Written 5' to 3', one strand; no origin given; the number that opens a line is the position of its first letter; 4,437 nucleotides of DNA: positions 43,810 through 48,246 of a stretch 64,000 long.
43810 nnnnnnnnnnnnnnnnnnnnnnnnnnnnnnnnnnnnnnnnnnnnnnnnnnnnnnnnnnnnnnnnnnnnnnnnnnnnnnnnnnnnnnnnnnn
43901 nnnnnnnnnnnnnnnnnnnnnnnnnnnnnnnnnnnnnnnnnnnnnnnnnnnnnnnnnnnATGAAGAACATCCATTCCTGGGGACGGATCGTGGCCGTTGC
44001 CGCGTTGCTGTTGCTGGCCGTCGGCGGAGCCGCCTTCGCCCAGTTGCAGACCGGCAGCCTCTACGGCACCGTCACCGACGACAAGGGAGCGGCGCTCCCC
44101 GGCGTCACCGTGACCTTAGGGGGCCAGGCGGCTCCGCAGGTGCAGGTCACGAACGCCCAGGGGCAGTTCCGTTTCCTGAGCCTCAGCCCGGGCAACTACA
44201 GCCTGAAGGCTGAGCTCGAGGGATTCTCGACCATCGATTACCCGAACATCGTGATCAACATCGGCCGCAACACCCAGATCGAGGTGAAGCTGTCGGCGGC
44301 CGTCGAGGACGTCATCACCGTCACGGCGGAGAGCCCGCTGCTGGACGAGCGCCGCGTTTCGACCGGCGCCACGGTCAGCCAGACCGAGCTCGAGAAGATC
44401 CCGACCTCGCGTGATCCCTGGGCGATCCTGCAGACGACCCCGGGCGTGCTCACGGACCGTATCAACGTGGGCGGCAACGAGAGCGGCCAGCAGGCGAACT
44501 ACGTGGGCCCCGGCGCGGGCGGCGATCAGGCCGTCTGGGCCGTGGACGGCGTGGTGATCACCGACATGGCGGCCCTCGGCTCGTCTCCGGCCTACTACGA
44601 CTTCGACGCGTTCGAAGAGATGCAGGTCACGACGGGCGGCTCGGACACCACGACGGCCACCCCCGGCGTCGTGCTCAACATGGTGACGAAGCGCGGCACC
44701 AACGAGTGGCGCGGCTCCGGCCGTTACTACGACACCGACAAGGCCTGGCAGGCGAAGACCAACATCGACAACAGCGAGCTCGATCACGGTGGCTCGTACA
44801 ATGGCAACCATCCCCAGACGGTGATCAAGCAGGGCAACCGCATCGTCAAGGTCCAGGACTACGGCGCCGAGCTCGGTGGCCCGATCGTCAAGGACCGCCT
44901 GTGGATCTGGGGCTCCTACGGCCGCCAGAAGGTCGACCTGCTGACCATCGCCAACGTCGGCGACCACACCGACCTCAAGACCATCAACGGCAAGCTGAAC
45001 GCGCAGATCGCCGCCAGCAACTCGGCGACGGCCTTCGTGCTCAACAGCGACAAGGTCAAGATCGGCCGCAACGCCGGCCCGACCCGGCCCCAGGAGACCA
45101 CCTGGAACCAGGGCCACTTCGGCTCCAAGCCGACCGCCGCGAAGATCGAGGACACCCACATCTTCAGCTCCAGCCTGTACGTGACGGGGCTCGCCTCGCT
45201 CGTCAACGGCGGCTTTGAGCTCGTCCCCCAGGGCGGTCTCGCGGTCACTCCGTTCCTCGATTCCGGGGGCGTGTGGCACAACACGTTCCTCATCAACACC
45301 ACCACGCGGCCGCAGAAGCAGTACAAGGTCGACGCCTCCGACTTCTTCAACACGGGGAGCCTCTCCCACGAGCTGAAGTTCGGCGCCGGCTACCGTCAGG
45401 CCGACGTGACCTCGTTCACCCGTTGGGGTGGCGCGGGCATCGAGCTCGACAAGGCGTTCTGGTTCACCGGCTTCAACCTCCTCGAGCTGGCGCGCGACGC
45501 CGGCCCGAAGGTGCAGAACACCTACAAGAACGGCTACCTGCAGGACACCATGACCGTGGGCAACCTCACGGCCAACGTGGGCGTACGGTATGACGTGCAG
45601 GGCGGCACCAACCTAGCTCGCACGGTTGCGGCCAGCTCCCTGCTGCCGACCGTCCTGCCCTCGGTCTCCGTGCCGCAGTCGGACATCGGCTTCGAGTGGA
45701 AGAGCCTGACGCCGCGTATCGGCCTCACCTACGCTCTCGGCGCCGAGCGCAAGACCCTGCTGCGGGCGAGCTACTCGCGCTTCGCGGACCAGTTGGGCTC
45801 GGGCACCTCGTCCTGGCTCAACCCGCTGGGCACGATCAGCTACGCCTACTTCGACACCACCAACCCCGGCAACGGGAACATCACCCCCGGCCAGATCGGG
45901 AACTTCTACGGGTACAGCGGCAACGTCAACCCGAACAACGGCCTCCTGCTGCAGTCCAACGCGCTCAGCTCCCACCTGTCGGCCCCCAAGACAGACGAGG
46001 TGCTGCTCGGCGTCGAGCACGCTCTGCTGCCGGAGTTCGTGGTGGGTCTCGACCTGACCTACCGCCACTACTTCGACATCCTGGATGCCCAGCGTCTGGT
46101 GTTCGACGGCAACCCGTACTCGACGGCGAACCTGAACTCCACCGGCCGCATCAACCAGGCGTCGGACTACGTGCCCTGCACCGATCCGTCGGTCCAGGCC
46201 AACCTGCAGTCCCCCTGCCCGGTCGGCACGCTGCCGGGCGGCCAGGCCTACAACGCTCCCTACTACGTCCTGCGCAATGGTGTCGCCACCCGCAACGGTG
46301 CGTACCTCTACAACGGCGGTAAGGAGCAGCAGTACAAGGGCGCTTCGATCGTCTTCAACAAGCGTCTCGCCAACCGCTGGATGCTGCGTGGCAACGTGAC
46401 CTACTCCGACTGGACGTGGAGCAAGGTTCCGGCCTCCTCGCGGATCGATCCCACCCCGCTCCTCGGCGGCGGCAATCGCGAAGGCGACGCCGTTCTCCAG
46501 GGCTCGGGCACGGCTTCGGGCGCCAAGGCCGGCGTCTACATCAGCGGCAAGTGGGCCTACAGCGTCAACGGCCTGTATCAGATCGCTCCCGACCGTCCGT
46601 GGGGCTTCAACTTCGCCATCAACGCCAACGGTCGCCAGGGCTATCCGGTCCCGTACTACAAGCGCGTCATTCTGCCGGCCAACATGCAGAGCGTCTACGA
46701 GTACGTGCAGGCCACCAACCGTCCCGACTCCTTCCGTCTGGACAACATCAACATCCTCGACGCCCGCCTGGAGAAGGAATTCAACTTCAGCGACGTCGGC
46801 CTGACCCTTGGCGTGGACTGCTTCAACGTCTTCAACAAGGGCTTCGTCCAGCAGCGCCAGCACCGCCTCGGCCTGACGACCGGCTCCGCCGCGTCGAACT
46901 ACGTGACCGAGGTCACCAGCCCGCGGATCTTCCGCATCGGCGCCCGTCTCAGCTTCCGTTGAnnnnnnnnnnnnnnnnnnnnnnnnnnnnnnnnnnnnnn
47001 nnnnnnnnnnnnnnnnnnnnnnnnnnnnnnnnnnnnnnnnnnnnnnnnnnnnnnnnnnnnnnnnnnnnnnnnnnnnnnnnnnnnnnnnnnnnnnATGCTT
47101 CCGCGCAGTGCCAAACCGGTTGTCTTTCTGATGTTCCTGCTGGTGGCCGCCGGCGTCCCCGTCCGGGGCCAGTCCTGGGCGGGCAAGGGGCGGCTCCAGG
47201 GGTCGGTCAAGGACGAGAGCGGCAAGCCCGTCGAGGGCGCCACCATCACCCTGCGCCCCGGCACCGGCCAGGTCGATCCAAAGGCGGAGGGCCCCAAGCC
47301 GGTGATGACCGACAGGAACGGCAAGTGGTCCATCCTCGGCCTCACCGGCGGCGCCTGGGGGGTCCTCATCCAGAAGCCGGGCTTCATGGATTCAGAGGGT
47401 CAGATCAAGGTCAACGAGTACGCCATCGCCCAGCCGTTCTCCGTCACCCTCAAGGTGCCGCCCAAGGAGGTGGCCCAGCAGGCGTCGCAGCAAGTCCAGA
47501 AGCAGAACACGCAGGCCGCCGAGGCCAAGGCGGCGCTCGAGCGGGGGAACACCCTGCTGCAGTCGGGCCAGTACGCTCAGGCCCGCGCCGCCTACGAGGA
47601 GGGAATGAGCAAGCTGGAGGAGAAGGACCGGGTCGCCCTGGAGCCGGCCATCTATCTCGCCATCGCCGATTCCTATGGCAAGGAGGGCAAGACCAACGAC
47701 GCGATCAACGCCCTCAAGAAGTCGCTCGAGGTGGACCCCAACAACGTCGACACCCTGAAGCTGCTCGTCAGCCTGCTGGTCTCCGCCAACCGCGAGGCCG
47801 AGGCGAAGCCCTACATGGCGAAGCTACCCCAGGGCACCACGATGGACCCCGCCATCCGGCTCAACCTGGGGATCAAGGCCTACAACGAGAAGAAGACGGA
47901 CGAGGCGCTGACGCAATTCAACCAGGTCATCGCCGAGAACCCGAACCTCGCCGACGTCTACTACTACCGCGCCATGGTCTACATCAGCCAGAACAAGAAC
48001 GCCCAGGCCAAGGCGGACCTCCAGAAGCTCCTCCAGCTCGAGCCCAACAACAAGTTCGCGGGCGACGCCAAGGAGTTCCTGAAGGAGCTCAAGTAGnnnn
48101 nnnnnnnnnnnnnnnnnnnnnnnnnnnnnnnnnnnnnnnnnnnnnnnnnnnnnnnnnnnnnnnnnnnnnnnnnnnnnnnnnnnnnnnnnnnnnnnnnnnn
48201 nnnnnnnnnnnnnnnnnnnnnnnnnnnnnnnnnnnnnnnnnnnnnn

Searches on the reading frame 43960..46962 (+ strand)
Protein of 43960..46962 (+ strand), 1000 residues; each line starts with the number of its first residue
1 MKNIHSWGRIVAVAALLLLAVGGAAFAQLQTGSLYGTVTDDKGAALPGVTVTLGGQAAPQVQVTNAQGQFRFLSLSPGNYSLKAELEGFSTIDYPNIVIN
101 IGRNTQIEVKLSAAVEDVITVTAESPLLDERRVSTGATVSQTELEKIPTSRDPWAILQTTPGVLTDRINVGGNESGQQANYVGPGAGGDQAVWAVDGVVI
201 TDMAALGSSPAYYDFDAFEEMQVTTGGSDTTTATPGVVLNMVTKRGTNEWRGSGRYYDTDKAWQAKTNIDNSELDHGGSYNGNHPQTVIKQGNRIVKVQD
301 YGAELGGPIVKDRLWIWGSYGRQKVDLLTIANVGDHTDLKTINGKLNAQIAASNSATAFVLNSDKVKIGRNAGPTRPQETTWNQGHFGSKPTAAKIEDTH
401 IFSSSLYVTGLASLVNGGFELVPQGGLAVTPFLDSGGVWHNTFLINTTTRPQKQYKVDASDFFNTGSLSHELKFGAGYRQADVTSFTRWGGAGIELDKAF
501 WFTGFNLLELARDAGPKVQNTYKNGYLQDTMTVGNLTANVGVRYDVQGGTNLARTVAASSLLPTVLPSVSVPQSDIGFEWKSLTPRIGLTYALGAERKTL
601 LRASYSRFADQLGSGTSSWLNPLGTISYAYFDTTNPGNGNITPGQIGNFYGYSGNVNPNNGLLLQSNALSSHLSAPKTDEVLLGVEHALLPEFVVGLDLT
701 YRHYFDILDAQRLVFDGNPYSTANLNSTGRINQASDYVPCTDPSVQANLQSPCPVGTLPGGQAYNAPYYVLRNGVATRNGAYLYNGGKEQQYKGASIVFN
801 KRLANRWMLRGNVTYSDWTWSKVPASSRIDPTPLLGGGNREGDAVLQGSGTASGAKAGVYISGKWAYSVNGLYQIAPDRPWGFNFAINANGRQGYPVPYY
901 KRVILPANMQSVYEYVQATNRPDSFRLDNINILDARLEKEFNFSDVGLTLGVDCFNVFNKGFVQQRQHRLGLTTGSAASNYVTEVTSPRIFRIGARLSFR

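Call 11: find_encoding_contigs(protein=window:43960-46962:+, flank=10000, max_places=6)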
Protein window:43960-46962:+ (1000 aa): no gene with exactly this product is on record in the collection.

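Call 12: find_related_loci(query=window:43960-46962:+, collection=genome_contigs, flank=6000)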
Query window:43960-46962:+ (1000 aa) in genome_contigs; peptide patterns used: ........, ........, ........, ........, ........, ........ (x = any residue, [..] = any of these).
406 stretches matched a pattern; 332 encode a relative of the query (tblastn E <= 1e-3); the best 80 are kept; 78 distinct loci.
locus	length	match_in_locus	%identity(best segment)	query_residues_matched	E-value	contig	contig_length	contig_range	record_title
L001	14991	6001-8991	80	1-1000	0e+0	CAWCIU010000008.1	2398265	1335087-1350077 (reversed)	MAG: uncultured Acidobacteriota bacterium isolate MFD04580.bin.1.152 genome assembly, contig: contig_3330, whole genome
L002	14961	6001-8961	75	1-1000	0e+0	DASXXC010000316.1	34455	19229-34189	MAG TPA_asm: Thermoanaerobaculia bacterium isolate SMAG_U4788 k141_116402, whole genome shotgun sequence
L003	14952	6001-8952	75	1-1000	0e+0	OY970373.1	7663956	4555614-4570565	MAG: uncultured Acidobacteriota bacterium isolate MFD09368.bin.c.1 genome assembly, chromosome: 1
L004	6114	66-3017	74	1-1000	0e+0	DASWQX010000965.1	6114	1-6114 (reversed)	MAG TPA_asm: Thermoanaerobaculia bacterium isolate SMAG_U3506 k141_1846748, whole genome shotgun sequence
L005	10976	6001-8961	74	1-1000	0e+0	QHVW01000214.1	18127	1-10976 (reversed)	MAG: Acidobacteria bacterium isolate gp7 AA5 14_0903_05_20cm_scaffold_1499_curated, whole genome shotgun sequence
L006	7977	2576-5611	72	1-1000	0e+0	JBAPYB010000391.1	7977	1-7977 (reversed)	MAG: Thermoanaerobaculia bacterium isolate MFD00413_ilm_asm_bin5 k127_123328, whole genome shotgun sequence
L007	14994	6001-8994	72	1-1000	0e+0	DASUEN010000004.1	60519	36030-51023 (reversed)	MAG TPA_asm: Thermoanaerobaculia bacterium isolate SMAG_U1354 k141_349620, whole genome shotgun sequence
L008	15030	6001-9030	70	1-1000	0e+0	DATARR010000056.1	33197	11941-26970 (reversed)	MAG TPA_asm: Thermoanaerobaculia bacterium isolate SMAG_U5499 k141_2027070, whole genome shotgun sequence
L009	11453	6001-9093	69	1-1000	0e+0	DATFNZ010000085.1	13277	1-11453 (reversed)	MAG TPA_asm: Thermoanaerobaculia bacterium isolate SMAG_U9264 k141_294831, whole genome shotgun sequence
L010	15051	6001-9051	67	1-1000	0e+0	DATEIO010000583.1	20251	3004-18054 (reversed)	MAG TPA_asm: Thermoanaerobaculia bacterium isolate SMAG_U8840 k141_2630567, whole genome shotgun sequence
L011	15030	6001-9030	69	1-1000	0e+0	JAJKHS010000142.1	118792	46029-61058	MAG: Thermoanaerobaculum sp. isolate b48_HoplandSoilSeptJan k101_7439617, whole genome shotgun sequence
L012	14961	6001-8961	69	1-1000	0e+0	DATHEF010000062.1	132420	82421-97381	MAG TPA_asm: Thermoanaerobaculia bacterium isolate SMAG_U12414 k141_90100, whole genome shotgun sequence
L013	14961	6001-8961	69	1-1000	0e+0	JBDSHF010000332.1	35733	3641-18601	MAG: Thermoanaerobaculia bacterium isolate cluster1_bin.27 k127_5283190, whole genome shotgun sequence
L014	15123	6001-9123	64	1-1000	0e+0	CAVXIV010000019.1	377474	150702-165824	MAG: uncultured Acidobacteriota bacterium isolate MFD03066.bin.2.238 genome assembly, contig: contig_48286, whole genome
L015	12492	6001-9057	64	1-1000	0e+0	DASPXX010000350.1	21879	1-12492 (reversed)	MAG TPA_asm: Thermoanaerobaculia bacterium isolate SMAG_U11578 k141_1134934, whole genome shotgun sequence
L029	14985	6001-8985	62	30-1000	0e+0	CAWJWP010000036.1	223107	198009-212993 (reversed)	MAG: Thermoanaerobaculia bacterium isolate MFD09206.bin.1.107 genome assembly, contig: contig_72, whole genome shotgun s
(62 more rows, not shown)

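Call 25: search_protein_families(library=pfam, proteins=[window:43960-46962:+], max_evalue=0.001)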
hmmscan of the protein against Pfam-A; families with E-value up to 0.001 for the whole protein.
window:43960-46962:+ (1000 aa): 4 families
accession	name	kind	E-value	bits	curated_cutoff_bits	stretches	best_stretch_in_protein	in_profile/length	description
PF13620.12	CarboxypepD_reg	-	1.7e-16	60.7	32.3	1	34-111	2-81/82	Carboxypeptidase regulatory-like domain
PF13715.12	CarbopepD_reg_2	-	7.2e-08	32.8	32.2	1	35-112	2-77/88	CarboxypepD_reg-like domain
PF07715.20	Plug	-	5.7e-05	24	23.9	1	138-230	11-97/107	TonB-dependent Receptor Plug Domain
PF17210.9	SdrD_B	-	0.00011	22.8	29.7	1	40-85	18-65/112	SdrD B-like domain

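Call 39: search_protein_families(library=pfam, proteins=[L029:13143-14402:-])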
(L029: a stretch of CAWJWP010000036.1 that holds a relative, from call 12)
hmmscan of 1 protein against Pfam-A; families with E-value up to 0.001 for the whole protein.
L029:13143-14402:- (419 aa): 0 families

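Call 40: search_protein_families(library=pfam, proteins=[L029:13187-14851:-])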
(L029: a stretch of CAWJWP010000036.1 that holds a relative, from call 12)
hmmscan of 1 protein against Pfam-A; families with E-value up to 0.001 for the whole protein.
L029:13187-14851:- (554 aa): 5 families
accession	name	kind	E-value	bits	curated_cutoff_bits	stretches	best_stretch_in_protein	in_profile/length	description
PF00158.32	Sigma54_activat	-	2.9e-45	154.4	20.2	1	245-401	21-164/168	Sigma-54 interaction domain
PF14532.12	Sigma54_activ_2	-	3.6e-06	27.7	25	0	332-409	71-138/138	Sigma-54 interaction domain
PF25601.1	AAA_lid_14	-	4.6e-05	23.6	27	1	418-474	5-58/87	AAA+ ATPase lid domain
PF07728.20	AAA_5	-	7e-05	23.3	22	0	333-382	69-125/139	AAA domain (dynein-related subfamily)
PF20030.5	bpMoxR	-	0.00087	18.9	27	0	329-411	96-176/205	MoxR domain in the MoxR-vWA-beta-propeller ternary systems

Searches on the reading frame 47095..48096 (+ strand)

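Call 25: search_protein_families(library=pfam, proteins=[window:47095-48096:+], max_evalue=0.001)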
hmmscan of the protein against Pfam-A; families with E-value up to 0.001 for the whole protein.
window:47095-48096:+ (333 aa): 19 families
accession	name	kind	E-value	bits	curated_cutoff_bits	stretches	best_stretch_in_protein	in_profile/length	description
PF07719.23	TPR_2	-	1.2e-20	72.3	27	1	286-319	1-34/34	Tetratricopeptide repeat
PF00515.34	TPR_1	-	1.4e-18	66.3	27.8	2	286-319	1-34/34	Tetratricopeptide repeat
PF14559.12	TPR_19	-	1.3e-15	57.9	25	2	197-254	4-61/68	Tetratricopeptide repeat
PF13181.12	TPR_8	-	3.5e-14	52.1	25.7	2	186-217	3-34/34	Tetratricopeptide repeat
PF13414.12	TPR_11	-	6.1e-13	48.7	26.8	1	192-220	2-30/42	TPR repeat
PF13428.12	TPR_14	-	9.7e-13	47.9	23.5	0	184-226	1-43/44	Tetratricopeptide repeat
PF13432.12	TPR_16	-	5.8e-12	46.3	32.7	0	257-318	2-63/65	Tetratricopeptide repeat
PF13620.12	CarboxypepD_reg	-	2.2e-10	41.2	32.3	1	34-108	2-71/82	Carboxypeptidase regulatory-like domain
PF13174.12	TPR_6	-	3.2e-10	40.4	26.3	0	287-318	1-32/33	Tetratricopeptide repeat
PF13431.12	TPR_17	-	4.2e-10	39.5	24.4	1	275-306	2-33/34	Tetratricopeptide repeat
PF13429.12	TPR_15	-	7.8e-09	35.8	26.2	1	155-284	117-246/280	Tetratricopeptide repeat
PF13424.12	TPR_12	-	3.5e-08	34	30.1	1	144-214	3-75/77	Tetratricopeptide repeat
PF13371.12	TPR_9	-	2.1e-07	31.3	35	1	263-327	6-70/73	Tetratricopeptide repeat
PF23914.1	TPR_CcmH_CycH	-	2.1e-06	28.1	42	1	198-280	64-149/158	Cytochrome c-type biogenesis protein H TPR domain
PF25064.1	ARM_TT21_5th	-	0.00015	22.5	27.8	1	191-278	8-98/117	TT21 fifth ARM repeats domain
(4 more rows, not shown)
